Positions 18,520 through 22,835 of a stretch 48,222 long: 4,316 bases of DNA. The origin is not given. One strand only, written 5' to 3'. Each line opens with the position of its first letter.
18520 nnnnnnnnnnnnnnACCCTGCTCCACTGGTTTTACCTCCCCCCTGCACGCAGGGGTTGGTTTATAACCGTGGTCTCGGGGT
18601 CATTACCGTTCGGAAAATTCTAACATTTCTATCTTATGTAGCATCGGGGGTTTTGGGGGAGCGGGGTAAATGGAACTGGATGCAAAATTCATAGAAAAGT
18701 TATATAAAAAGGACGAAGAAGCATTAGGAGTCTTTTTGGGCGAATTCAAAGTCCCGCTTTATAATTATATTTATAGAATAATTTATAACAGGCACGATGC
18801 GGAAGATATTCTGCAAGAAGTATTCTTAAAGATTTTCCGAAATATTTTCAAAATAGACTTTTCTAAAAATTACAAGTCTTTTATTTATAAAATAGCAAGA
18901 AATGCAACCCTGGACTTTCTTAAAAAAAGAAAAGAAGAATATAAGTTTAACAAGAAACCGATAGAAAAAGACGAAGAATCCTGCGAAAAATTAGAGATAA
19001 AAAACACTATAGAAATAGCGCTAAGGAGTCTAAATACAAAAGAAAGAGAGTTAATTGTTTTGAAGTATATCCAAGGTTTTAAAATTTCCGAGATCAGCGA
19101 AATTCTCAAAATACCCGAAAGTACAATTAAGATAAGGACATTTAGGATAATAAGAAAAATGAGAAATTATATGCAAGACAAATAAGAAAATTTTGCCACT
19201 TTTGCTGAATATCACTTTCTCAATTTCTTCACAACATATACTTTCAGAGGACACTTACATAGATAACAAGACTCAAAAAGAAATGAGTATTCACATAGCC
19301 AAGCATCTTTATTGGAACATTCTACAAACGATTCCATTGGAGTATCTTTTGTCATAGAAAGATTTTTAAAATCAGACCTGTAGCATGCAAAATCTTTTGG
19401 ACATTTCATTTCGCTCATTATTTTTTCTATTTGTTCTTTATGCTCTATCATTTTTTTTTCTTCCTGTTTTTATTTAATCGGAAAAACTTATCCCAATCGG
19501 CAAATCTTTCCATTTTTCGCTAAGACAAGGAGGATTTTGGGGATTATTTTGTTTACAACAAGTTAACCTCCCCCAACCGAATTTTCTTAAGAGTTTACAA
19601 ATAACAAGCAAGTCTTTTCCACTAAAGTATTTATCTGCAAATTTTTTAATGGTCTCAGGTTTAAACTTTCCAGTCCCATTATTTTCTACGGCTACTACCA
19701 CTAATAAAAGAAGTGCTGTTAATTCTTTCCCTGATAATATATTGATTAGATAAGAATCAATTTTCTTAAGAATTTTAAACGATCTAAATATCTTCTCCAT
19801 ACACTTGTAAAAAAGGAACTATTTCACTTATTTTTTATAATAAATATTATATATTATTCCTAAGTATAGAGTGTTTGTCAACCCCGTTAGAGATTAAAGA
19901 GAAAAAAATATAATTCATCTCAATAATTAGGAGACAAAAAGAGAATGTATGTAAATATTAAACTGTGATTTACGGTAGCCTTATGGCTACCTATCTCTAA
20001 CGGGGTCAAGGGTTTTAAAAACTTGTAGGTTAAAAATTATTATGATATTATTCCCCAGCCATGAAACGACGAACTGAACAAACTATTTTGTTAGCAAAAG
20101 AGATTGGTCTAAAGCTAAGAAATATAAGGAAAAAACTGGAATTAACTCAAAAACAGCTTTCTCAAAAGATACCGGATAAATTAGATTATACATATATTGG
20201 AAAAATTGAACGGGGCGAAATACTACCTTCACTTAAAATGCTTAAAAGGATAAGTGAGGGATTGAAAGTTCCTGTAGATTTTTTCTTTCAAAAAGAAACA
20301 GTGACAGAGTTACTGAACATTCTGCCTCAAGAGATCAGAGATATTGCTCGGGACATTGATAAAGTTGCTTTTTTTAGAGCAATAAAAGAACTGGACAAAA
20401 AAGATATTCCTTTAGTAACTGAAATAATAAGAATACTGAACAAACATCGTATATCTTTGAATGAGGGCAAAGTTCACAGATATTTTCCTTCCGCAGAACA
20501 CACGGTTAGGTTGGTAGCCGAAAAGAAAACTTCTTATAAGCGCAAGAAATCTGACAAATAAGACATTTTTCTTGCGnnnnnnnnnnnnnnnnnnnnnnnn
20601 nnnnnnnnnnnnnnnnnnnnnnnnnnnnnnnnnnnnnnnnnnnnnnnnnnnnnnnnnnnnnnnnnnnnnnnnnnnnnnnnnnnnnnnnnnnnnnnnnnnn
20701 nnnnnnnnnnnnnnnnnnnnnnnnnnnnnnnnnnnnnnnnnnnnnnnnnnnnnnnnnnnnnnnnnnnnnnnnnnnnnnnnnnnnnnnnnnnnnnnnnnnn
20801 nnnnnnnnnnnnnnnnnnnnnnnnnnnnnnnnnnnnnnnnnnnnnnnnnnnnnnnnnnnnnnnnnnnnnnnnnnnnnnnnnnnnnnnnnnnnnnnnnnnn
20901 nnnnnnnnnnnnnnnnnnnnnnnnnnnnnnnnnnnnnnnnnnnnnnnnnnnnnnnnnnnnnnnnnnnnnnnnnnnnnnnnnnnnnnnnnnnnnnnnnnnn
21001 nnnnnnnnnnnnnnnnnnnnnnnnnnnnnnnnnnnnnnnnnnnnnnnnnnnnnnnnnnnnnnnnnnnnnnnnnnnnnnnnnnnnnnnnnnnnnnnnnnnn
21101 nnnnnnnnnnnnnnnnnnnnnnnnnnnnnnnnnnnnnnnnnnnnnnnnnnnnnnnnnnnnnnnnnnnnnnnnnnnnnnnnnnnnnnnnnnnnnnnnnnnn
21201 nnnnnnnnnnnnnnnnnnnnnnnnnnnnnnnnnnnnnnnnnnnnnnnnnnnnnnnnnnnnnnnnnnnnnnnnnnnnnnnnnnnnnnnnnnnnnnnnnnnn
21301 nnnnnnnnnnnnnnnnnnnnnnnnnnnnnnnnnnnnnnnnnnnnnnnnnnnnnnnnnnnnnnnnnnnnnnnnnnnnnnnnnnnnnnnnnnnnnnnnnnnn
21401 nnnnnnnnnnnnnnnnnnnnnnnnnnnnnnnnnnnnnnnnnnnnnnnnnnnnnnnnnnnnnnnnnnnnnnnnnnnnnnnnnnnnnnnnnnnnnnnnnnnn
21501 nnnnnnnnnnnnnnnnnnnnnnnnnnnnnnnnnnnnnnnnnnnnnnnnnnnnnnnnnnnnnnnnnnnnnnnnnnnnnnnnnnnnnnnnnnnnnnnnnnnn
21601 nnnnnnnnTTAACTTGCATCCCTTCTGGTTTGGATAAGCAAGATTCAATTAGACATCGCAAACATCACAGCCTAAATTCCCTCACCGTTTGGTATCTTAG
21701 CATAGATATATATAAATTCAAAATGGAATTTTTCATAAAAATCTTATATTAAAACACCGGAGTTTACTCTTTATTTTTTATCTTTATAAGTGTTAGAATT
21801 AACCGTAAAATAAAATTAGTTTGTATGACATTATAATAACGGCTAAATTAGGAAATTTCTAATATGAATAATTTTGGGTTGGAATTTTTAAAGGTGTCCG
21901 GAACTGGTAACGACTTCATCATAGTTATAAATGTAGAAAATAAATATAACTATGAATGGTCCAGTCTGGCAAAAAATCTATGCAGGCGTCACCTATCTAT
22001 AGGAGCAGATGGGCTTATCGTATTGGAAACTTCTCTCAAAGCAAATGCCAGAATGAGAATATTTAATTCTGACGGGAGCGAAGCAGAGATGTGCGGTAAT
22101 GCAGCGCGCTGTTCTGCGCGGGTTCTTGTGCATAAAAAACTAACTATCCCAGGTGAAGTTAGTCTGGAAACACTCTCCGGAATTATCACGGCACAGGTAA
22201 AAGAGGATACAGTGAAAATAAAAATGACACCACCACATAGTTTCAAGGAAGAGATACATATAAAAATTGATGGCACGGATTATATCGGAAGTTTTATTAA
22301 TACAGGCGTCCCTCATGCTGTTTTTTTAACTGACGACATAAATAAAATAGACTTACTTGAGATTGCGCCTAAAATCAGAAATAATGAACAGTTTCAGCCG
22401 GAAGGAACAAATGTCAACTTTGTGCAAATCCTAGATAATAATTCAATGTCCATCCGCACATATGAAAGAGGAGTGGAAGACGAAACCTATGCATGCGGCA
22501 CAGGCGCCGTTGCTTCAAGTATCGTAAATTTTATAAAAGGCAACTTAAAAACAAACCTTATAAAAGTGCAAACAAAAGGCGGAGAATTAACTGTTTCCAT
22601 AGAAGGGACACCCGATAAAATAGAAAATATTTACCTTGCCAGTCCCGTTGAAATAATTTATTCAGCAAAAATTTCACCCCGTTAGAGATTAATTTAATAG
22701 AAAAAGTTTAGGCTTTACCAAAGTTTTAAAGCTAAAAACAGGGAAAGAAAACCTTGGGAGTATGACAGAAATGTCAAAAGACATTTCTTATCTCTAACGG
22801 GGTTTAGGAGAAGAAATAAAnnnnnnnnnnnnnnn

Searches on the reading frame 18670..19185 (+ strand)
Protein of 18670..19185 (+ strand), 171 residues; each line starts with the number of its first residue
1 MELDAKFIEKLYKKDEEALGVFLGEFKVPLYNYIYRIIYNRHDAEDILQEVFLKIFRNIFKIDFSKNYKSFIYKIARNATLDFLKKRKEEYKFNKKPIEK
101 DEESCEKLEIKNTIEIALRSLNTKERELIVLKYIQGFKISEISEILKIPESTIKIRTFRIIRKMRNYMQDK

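Call 19: search_protein_families(library=pfam, proteins=[window:18670-19185:+])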
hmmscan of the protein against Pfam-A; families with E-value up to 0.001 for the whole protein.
window:18670-19185:+ (171 aa): 6 families
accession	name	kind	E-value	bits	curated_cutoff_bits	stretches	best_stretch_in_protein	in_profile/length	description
PF04542.20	Sigma70_r2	-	3.9e-13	49.4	24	1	29-88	8-69/71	Sigma-70 region 2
PF08281.18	Sigma70_r4_2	-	2.3e-11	43.6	25.7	1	117-164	7-54/54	Sigma-70, region 4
PF04545.22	Sigma70_r4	-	1.6e-10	40.8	24.1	1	117-166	1-50/50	Sigma-70, region 4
PF07638.17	Sigma70_ECF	-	2.6e-05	24.7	21.1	1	102-163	118-177/185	ECF sigma factor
PF13384.12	HTH_23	-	8.1e-05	22.8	24.6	1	122-154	3-35/50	Homeodomain-like domain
PF00196.25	GerE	-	0.0002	21.3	23.5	1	125-165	5-46/57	Bacterial regulatory proteins, luxR family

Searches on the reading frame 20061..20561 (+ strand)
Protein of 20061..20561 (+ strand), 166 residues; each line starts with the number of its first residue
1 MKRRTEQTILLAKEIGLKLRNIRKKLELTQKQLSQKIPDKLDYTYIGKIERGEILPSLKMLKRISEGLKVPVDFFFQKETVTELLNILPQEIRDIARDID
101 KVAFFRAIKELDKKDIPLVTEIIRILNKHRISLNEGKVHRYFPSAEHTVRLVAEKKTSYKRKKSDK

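Call 8: search_protein_families(library=pfam, proteins=[window:20061-20561:+])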
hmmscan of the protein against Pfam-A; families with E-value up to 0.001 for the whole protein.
window:20061-20561:+ (166 aa): 3 families
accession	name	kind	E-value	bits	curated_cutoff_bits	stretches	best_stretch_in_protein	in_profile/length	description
PF01381.28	HTH_3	-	1.5e-11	44.5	23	1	19-75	1-55/55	Helix-turn-helix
PF12844.13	HTH_19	-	5.4e-06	26.7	30.2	1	18-78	3-61/64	Helix-turn-helix domain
PF13560.12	HTH_31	-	3.7e-05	24.4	27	1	14-72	1-58/64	Helix-turn-helix domain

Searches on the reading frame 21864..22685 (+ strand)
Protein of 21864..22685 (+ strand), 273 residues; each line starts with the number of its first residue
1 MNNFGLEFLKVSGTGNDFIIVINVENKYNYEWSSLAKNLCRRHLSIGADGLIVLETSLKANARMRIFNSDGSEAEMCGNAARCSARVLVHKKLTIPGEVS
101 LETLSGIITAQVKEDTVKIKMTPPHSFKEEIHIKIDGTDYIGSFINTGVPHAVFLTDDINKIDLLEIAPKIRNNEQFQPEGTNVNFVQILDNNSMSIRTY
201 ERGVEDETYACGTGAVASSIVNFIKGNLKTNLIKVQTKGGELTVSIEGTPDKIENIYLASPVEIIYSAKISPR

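Call 8: search_protein_families(library=pfam, proteins=[window:21864-22685:+])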
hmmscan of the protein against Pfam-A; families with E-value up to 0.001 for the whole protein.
window:21864-22685:+ (273 aa): 2 families
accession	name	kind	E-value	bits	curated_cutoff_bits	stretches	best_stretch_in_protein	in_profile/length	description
PF01678.24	DAP_epimerase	-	1.1e-51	174.4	34.7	2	8-124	1-118/121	Diaminopimelate epimerase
PF02567.21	PhzC-PhzF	-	2.3e-09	37.6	27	1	57-119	48-109/281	Phenazine biosynthesis-like protein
